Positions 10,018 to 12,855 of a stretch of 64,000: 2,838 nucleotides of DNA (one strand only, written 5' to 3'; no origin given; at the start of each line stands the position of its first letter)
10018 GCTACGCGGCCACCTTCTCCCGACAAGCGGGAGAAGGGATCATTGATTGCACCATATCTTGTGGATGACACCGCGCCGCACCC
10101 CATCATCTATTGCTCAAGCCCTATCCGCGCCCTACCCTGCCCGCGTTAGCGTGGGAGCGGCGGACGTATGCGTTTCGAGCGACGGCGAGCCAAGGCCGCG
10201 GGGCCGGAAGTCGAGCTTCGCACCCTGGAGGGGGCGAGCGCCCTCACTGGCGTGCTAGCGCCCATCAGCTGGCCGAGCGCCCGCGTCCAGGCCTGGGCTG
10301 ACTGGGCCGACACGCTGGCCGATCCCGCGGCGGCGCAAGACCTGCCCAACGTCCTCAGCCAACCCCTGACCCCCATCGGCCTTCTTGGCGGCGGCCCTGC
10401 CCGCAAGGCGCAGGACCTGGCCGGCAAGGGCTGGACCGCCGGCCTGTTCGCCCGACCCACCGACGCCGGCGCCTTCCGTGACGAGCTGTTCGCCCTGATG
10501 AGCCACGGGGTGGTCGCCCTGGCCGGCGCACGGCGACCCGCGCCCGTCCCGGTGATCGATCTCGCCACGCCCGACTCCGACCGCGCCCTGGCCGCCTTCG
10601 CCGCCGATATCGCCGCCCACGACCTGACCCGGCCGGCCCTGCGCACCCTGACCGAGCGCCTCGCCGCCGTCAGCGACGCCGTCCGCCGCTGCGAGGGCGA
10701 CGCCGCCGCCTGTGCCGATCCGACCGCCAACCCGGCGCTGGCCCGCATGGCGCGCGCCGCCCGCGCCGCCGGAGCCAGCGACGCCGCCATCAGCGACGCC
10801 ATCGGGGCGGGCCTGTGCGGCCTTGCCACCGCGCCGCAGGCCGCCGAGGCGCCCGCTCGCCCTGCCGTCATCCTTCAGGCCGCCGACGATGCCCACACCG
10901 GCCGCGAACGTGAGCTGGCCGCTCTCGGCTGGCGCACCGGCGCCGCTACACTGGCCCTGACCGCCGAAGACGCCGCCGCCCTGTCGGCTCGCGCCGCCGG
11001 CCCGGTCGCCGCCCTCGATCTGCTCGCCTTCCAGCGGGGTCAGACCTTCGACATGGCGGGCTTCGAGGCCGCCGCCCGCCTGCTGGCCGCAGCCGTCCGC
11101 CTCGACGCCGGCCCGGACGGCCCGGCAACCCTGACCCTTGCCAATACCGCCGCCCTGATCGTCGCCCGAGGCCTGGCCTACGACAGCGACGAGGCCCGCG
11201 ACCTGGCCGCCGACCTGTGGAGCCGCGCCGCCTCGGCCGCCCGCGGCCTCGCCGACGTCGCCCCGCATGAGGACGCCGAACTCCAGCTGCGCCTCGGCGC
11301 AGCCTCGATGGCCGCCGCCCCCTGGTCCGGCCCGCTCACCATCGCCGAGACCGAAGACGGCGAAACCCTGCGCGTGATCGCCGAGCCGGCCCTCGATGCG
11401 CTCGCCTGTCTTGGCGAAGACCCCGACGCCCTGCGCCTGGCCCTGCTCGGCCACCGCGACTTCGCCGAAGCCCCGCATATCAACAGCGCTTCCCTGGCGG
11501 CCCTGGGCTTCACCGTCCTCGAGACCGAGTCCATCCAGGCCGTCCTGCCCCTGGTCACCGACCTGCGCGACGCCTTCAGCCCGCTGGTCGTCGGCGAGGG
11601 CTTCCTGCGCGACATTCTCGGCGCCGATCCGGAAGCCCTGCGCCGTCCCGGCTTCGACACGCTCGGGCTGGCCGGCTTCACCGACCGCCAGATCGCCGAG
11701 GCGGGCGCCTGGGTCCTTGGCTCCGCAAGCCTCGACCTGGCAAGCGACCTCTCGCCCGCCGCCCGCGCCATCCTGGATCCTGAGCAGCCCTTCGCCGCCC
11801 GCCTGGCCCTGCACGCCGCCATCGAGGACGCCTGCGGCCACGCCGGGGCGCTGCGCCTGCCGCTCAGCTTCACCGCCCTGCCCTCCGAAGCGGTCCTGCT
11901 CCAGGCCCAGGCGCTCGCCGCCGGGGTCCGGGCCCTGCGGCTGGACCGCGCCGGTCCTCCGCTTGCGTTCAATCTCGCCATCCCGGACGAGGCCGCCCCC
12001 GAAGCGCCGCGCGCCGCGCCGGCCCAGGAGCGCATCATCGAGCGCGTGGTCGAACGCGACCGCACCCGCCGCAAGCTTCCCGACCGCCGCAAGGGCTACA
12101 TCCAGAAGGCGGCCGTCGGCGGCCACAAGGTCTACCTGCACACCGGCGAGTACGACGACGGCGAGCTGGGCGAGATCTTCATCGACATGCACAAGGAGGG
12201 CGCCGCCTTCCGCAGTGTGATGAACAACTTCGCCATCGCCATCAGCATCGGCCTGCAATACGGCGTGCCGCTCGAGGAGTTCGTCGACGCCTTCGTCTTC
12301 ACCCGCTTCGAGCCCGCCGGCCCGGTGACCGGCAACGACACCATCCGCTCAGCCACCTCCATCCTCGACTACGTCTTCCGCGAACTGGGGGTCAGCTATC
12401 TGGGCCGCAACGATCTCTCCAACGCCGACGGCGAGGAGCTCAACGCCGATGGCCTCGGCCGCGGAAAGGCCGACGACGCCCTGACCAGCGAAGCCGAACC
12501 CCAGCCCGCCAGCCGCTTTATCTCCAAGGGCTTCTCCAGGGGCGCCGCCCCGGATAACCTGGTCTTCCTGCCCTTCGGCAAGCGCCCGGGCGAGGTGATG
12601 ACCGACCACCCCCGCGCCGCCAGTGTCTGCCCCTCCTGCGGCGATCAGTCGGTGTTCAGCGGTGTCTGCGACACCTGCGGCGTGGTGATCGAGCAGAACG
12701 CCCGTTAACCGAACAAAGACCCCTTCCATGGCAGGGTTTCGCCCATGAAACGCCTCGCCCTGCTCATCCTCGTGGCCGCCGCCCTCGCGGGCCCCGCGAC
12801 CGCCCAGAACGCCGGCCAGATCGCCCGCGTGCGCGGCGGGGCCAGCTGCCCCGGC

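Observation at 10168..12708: Intact but apparently catalytically dead class II ribonucleotide reductase with a strongly conserved TSCPD domain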

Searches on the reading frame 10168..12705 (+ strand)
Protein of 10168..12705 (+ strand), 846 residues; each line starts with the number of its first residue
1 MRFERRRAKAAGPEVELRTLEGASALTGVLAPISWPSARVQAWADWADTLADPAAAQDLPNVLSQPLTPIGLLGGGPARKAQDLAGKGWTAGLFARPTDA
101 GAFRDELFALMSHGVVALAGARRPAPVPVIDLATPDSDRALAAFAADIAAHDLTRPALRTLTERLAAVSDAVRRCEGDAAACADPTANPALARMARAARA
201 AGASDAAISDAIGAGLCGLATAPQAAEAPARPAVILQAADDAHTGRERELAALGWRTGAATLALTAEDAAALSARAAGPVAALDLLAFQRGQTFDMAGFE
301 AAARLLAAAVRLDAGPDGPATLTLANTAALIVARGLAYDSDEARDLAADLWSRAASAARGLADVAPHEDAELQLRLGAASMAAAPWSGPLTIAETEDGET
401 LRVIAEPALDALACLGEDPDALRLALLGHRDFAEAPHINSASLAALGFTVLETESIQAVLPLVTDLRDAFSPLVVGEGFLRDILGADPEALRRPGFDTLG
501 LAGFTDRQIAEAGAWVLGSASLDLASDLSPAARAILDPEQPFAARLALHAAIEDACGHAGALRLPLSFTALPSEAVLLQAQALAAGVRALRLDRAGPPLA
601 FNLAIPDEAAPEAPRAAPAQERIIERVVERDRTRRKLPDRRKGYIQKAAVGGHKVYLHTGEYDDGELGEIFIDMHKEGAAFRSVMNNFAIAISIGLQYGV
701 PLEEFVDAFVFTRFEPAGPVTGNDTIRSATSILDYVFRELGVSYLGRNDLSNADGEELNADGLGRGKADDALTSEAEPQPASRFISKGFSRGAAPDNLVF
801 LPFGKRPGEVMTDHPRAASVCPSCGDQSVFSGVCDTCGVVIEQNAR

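Call 3: search_protein_families(library=pfam, proteins=[window:10168-12705:+], max_evalue=1)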
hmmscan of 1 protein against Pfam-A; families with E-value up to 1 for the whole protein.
window:10168-12705:+ (846 aa): 3 families
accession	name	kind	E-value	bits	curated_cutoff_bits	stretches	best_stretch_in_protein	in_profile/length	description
PF12637.14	TSCPD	-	1.6e-09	38.3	22.8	1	650-740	9-84/88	TSCPD domain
PF08271.17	Zn_Ribbon_TF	-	0.096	12.7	29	0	812-825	13-26/43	TFIIB zinc-binding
PF20772.2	TACO1_YebC_N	-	0.22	12.5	36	1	183-212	38-67/73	TACO1/YebC protein N-terminal domain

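Call 4: search_protein_families(library=ncbifam, proteins=[window:10168-12705:+], max_evalue=1)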
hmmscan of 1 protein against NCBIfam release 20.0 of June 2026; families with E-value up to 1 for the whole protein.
window:10168-12705:+ (846 aa): 3 families
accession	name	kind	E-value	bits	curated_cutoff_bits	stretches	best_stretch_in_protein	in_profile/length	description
NF005736.0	PRK07562.1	equivalog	3e-104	349.7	1737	3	610-799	944-1131/1222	vitamin B12-dependent ribonucleotide reductase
NF005122.0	PRK06556.1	equivalog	8.2e-47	159.5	859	2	583-837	688-950/960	vitamin B12-dependent ribonucleotide reductase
NF006417.0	PRK08665.1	equivalog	8.1e-06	24.4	961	1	622-838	592-751/759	vitamin B12-dependent ribonucleotide reductase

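Call 5: search_solved_structures(query=window:10168-12705:+, max_evalue=1, show_alignments=3)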
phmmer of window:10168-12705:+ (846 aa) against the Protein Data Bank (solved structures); distinct sequences matched with E-value up to 1: 3.
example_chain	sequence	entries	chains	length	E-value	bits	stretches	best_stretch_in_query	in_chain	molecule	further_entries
7b9p_A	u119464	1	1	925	6.5e-13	51.1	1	417-554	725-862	Vitamin B12-dependent ribonucleotide reductase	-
7b9q_A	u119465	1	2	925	6.8e-13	51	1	417-554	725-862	Vitamin B12-dependent ribonucleotide reductase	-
9s97_A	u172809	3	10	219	0.59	11.5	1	448-543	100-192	Cell division protein B2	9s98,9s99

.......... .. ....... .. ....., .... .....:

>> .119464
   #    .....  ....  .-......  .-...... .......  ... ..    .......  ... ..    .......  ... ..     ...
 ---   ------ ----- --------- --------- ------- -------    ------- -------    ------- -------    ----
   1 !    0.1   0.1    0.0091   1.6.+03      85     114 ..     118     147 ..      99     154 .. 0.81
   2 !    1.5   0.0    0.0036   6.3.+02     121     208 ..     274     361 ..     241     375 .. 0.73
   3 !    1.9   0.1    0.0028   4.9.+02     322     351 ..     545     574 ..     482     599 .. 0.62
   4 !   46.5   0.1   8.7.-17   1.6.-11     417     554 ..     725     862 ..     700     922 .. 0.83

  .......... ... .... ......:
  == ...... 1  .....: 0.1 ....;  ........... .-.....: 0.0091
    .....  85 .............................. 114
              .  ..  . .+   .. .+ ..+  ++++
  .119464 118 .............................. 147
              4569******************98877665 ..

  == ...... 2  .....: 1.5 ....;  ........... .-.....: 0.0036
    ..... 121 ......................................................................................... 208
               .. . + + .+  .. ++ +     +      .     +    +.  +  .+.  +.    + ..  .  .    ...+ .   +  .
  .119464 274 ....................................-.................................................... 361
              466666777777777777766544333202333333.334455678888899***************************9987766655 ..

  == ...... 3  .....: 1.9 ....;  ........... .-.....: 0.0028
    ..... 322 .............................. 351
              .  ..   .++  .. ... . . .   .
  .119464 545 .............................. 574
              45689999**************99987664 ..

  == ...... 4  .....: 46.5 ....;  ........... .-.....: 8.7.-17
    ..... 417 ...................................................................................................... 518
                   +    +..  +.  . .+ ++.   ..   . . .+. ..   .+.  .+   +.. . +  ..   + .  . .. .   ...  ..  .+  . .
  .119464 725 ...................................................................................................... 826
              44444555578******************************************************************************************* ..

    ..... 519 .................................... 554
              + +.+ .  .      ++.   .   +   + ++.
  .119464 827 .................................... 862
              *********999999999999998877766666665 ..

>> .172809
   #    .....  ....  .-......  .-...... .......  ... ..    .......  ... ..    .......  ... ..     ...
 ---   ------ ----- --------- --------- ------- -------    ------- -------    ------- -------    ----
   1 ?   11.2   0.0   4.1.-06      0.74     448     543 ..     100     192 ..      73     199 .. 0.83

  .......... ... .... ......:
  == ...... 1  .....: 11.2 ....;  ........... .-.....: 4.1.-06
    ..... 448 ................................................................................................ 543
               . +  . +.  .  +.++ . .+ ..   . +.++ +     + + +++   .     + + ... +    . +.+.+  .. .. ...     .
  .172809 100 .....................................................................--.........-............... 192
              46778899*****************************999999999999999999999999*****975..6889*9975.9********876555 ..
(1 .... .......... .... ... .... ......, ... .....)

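Call 6: find_homologous_proteins(query=window:10168-12705:+, max_evalue=0.001)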
Query window:10168-12705:+ (846 aa): 183 proteins with E <= 0.001 among 8000 candidates; the best 120 are listed.
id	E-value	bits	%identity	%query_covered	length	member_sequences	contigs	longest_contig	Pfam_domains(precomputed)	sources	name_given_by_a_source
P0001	0.0e+0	1762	97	100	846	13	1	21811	PF12637.15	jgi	jgi:ribonucleoside-diphosphate reductase alpha chain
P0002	0.0e+0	1638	90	100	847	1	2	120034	PF12637.15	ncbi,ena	-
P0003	0.0e+0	1633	90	100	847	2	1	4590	PF12637.15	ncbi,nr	ncbi:MAG: ribonucleotide reductase [Caulobacteraceae bacterium]|nr:MAG: ribonucleotide reductase [Ca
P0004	0.0e+0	1606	88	100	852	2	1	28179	PF12637.15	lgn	-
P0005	0.0e+0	1398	91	87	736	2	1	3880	PF12637.15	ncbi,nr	ncbi:MAG: ribonucleotide reductase-related protein, partial [Caulobacter sp.]|nr:ribonucleotide redu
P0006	0.0e+0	1368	79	99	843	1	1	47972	PF12637.15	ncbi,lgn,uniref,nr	ncbi:ribonucleotide reductase [Caulobacter sp. SLTY]|uniref:TSCPD domain-containing protein n=1 Tax=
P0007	0.0e+0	1368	79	99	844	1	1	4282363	PF12637.15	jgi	jgi:ribonucleoside-diphosphate reductase alpha chain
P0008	0.0e+0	1333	74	100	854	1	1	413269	PF12637.15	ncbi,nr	ncbi:MAG: ribonucleotide reductase [Caulobacter sp.]|nr:ribonucleotide reductase [Caulobacter sp.]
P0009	0.0e+0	1331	77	99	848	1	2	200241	PF12637.15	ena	-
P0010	0.0e+0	1297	72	100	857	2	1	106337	PF12637.15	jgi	jgi:ribonucleoside-diphosphate reductase alpha chain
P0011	0.0e+0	1256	70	100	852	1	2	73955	PF12637.15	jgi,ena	-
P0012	0.0e+0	1219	92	73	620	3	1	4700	PF12637.15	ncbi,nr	ncbi:MAG: ribonucleotide reductase-related protein, partial [Caulobacter sp.]|nr:ribonucleotide redu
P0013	0.0e+0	1218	71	100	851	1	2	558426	PF12637.15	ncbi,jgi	jgi:ribonucleoside-diphosphate reductase alpha chain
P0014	0.0e+0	1046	74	83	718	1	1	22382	PF12637.15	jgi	jgi:ribonucleoside-diphosphate reductase alpha chain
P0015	0.0e+0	1026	61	100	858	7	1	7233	PF12637.15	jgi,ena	jgi:ribonucleoside-diphosphate reductase alpha chain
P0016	0.0e+0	1014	61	100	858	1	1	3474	PF12637.15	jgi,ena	-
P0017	0.0e+0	1012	99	55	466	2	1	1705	PF12637.15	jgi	jgi:ribonucleoside-diphosphate reductase alpha chain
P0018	1.1e-297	1008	63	100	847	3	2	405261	PF12637.15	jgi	jgi:ribonucleoside-diphosphate reductase alpha chain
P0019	1.8e-286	971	59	99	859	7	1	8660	PF12637.15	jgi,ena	jgi:ribonucleoside-diphosphate reductase alpha chain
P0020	2.5e-255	868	56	100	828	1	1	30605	PF12637.15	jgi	jgi:ribonucleoside-diphosphate reductase alpha chain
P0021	3.9e-254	864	57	99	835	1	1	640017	PF12637.15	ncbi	-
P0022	3.1e-253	861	57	99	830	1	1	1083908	PF12637.15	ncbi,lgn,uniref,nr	ncbi:ribonucleoside-diphosphate reductase alpha chain [Caulobacter ginsengisoli]|uniref:ribonucleosi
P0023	2.2e-250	851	57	99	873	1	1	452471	PF12637.15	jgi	jgi:ribonucleoside-diphosphate reductase alpha chain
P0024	3.2e-242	824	56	99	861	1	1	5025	PF12637.15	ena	-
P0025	1.6e-238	812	55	99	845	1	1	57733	PF12637.15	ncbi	-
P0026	5.4e-238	810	53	99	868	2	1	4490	PF12637.15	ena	-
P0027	8.5e-236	803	53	99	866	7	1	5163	PF12637.15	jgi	jgi:ribonucleoside-diphosphate reductase alpha chain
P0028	3.8e-235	801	54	99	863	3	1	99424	PF12637.15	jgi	jgi:ribonucleoside-diphosphate reductase alpha chain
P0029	3.3e-231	788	53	99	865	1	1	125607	PF12637.15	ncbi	ncbi:MAG TPA: ribonucleotide reductase [Caulobacteraceae bacterium]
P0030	3.0e-226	772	53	99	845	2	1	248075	PF12637.15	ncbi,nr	ncbi:MAG: ribonucleotide reductase [Caulobacter sp.]|nr:ribonucleotide reductase [Caulobacter sp.]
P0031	1.5e-225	769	53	99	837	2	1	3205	PF12637.15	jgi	-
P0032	1.7e-213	729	49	99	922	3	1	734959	PF12637.15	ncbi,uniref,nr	ncbi:ribonucleotide reductase [Caulobacter segnis]|uniref:TSCPD domain-containing protein n=1 Tax=Ca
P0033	5.2e-213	728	50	99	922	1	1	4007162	PF12637.15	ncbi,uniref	ncbi:ribonucleotide reductase [Caulobacter sp. 73W]|uniref:Vitamin B12-dependent ribonucleotide redu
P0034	8.6e-212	724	59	57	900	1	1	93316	PF02867.21,PF12637.15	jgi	jgi:ribonucleoside-diphosphate reductase alpha chain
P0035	4.9e-208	711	52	98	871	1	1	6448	PF12637.15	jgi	jgi:ribonucleoside-diphosphate reductase alpha chain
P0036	2.5e-206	706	59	57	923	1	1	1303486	PF02867.21,PF12637.15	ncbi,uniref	ncbi:ribonucleotide reductase [Caulobacter sp. KR2-114]|uniref:TSCPD domain-containing protein n=1 T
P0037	5.2e-204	698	49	99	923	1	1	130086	PF02867.21,PF12637.15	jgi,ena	-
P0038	4.2e-203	695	50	99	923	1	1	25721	PF02867.21,PF12637.15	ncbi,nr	ncbi:MAG: ribonucleotide reductase [Proteobacteria bacterium]|nr:ribonucleotide reductase [Pseudomon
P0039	1.7e-202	693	50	99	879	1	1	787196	PF02867.21,PF12637.15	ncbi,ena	-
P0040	2.7e-202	692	55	61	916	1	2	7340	PF02867.21,PF12637.15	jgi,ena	-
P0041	5.5e-201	688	59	56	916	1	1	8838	PF02867.21,PF12637.15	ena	-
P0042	7.8e-201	688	51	99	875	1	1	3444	PF02867.21,PF12637.15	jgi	jgi:ribonucleoside-diphosphate reductase alpha chain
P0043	1.2e-199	684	51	99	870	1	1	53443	PF12637.15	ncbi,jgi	ncbi:MAG TPA: ribonucleotide reductase [Caulobacteraceae bacterium]|jgi:ribonucleoside-diphosphate r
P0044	2.7e-199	682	58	56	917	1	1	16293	PF12637.15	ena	-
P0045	2.0e-197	676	49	99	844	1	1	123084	PF12637.15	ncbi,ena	-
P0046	3.4e-197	676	56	58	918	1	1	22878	PF12637.15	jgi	jgi:ribonucleoside-diphosphate reductase alpha chain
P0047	6.3e-197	675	69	30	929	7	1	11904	PF02867.21,PF12637.15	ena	-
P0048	3.5e-196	672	55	57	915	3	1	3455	PF02867.21,PF12637.15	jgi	jgi:ribonucleoside-diphosphate reductase alpha chain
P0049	6.0e-196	671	56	58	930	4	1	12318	PF02867.21,PF12637.15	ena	-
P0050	6.8e-196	671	49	97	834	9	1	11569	PF02867.21,PF12637.15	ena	-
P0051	1.8e-195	670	47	100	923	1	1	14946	PF02867.21,PF12637.15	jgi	jgi:ribonucleoside-diphosphate reductase alpha chain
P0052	3.9e-195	669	56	56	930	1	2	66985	PF02867.21,PF12637.15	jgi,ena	jgi:ribonucleoside-diphosphate reductase alpha chain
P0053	1.0e-194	667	49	98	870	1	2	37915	PF12637.15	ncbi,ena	-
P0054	1.7e-194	667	45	99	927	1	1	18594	PF02867.21,PF12637.15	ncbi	-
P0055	4.3e-194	665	57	57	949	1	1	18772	PF02867.21,PF12637.15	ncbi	-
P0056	4.6e-194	665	57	61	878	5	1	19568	PF12637.15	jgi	jgi:ribonucleoside-diphosphate reductase alpha chain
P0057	5.9e-194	665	50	98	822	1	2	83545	PF12637.15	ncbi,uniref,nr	ncbi:ribonucleotide reductase [Phenylobacterium sp.]|uniref:TSCPD domain-containing protein n=1 Tax=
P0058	1.1e-193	664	48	97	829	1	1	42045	PF12637.15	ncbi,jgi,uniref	ncbi:ribonucleotide reductase [Phenylobacterium sp.]|jgi:ribonucleoside-diphosphate reductase alpha 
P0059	1.3e-193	664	59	56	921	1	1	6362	PF02867.21,PF12637.15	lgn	-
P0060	2.0e-193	663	49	98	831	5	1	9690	PF12637.15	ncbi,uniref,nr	ncbi:ribonucleotide reductase [Phenylobacterium sp.]|uniref:TSCPD domain-containing protein n=1 Tax=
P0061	2.0e-193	663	57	56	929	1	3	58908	PF02867.21,PF12637.15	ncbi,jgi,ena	jgi:ribonucleoside-diphosphate reductase alpha chain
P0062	2.3e-193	663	39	41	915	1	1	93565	PF02867.21,PF12637.15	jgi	jgi:ribonucleoside-diphosphate reductase alpha chain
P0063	2.4e-193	663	49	98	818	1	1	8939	PF12637.15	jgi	-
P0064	2.8e-193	663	58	56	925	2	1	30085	PF02867.21,PF12637.15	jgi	jgi:ribonucleoside-diphosphate reductase alpha chain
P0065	5.3e-193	662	49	97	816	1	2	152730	PF12637.15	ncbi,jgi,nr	ncbi:MAG: ribonucleotide reductase [Caulobacterales bacterium]|nr:ribonucleotide reductase [Caulobac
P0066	5.5e-193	662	56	56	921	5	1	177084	PF12637.15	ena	-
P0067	7.4e-193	661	48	100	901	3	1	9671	PF12637.15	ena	-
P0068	2.0e-192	660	55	57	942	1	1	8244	PF02867.21,PF12637.15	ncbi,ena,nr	ncbi:MAG TPA: ribonucleotide reductase [Caulobacteraceae bacterium]|nr:ribonucleotide reductase [Cau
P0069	2.8e-192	659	56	57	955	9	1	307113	PF02867.21,PF12637.15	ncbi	-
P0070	5.4e-192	658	47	98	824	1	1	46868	PF12637.15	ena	-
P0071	7.8e-191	654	49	97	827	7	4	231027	PF02867.21,PF12637.15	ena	-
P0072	1.6e-190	653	49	98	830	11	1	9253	PF12637.15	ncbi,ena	-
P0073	1.7e-190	653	60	55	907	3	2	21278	PF02867.21,PF12637.15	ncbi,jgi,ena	jgi:ribonucleoside-diphosphate reductase alpha chain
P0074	2.2e-190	653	55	56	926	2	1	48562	PF02867.21,PF12637.15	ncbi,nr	ncbi:MAG TPA: ribonucleotide reductase [Caulobacteraceae bacterium]|nr:ribonucleotide reductase [Cau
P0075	5.9e-190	652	47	99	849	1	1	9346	PF02867.21,PF12637.15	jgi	-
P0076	6.1e-190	652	49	98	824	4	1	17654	PF12637.15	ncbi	-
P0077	1.6e-189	650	47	98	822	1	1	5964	PF12637.15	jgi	jgi:ribonucleoside-diphosphate reductase alpha chain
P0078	3.1e-189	649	49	97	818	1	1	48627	PF12637.15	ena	-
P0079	4.5e-189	649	49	97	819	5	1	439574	PF12637.15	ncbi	ncbi:MAG: ribonucleotide reductase [Pseudomonadota bacterium]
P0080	9.6e-189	648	47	97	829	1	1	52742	PF12637.15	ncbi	-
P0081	9.8e-189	648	59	56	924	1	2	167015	PF02867.21,PF12637.15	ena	-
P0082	1.4e-188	647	47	98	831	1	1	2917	PF12637.15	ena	-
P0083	1.7e-188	647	47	100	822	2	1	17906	PF12637.15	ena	-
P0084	5.7e-188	645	55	56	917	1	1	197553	PF02867.21,PF12637.15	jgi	jgi:ribonucleoside-diphosphate reductase alpha chain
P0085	1.1e-186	641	48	98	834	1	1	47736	PF12637.15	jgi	jgi:ribonucleoside-diphosphate reductase alpha chain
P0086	1.2e-186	641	47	100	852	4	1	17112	PF02867.21,PF12637.15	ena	-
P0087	2.9e-186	639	48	99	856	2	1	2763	PF02867.21,PF12637.15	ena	-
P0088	6.5e-186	638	45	98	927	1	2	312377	PF02867.21,PF12637.15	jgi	jgi:ribonucleoside-diphosphate reductase alpha chain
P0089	7.7e-186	638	45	100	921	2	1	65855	PF02867.21,PF12637.15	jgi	jgi:ribonucleoside-diphosphate reductase alpha chain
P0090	1.2e-185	637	55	58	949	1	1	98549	PF02867.21,PF12637.15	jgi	jgi:ribonucleoside-diphosphate reductase alpha chain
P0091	1.8e-185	637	57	56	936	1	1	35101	PF02867.21,PF12637.15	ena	-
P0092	2.1e-185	637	39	41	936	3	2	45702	PF02867.21,PF12637.15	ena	-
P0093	2.4e-185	636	45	99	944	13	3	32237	PF02867.21,PF12637.15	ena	-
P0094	1.9e-184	633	47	98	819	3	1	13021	PF12637.15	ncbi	-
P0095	2.1e-184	633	56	57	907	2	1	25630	PF12637.15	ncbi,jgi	jgi:ribonucleoside-diphosphate reductase alpha chain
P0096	2.3e-183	630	49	98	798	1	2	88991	PF12637.15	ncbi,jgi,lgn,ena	jgi:ribonucleoside-diphosphate reductase alpha chain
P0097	2.4e-182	626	55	61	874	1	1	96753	PF12637.15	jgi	jgi:ribonucleoside-diphosphate reductase alpha chain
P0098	4.6e-182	625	49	97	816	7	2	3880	PF12637.15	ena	-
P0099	1.1e-181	624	50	98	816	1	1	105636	PF12637.15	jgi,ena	-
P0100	1.5e-181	624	55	56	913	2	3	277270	PF02867.21,PF12637.15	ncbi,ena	-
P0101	2.9e-181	623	46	99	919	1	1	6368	PF02867.21,PF12637.15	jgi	jgi:ribonucleoside-diphosphate reductase alpha chain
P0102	4.1e-181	622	54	56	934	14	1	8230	PF12637.15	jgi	-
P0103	4.3e-181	622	49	98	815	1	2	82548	PF12637.15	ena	-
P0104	9.1e-181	621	47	99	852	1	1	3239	PF02867.21,PF12637.15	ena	-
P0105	1.0e-180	621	45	99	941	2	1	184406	PF02867.21,PF12637.15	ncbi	-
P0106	8.2e-180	618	56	56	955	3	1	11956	PF02867.21,PF12637.15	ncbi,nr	ncbi:MAG TPA: hypothetical protein VEA15_05950 [Caulobacteraceae bacterium]|nr:hypothetical protein 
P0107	9.3e-179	615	57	56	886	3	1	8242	PF02867.21,PF12637.15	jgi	-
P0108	2.0e-178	613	56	59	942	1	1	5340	PF02867.21,PF12637.15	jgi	jgi:ribonucleoside-diphosphate reductase alpha chain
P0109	4.4e-178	612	58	57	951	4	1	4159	PF02867.21,PF12637.15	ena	-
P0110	1.9e-177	610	56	56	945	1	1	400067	PF02867.21,PF12637.15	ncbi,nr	ncbi:MAG: ribonucleotide reductase [Proteobacteria bacterium]|nr:ribonucleotide reductase [Pseudomon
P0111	2.3e-177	610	47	99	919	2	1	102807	PF02867.21,PF12637.15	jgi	jgi:ribonucleoside-diphosphate reductase alpha chain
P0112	3.4e-177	609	47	99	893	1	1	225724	PF02867.21,PF12637.15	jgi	jgi:ribonucleoside-diphosphate reductase alpha chain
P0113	8.8e-177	608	54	59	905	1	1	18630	PF12637.15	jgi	jgi:ribonucleoside-diphosphate reductase alpha chain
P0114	1.6e-176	607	46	98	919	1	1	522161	PF12637.15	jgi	jgi:ribonucleoside-diphosphate reductase alpha chain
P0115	1.9e-176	607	47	98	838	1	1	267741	PF12637.15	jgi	jgi:ribonucleoside-diphosphate reductase alpha chain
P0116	6.1e-176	605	46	99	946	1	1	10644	PF02867.21,PF12637.15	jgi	jgi:ribonucleoside-diphosphate reductase alpha chain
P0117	7.3e-176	605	46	99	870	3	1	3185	PF02867.21,PF12637.15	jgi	-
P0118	1.1e-175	604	54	56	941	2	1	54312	PF02867.21,PF12637.15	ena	-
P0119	2.4e-175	603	54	56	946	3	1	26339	PF02867.21,PF12637.15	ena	-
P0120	3.3e-175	603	46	97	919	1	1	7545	PF02867.21,PF12637.15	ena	-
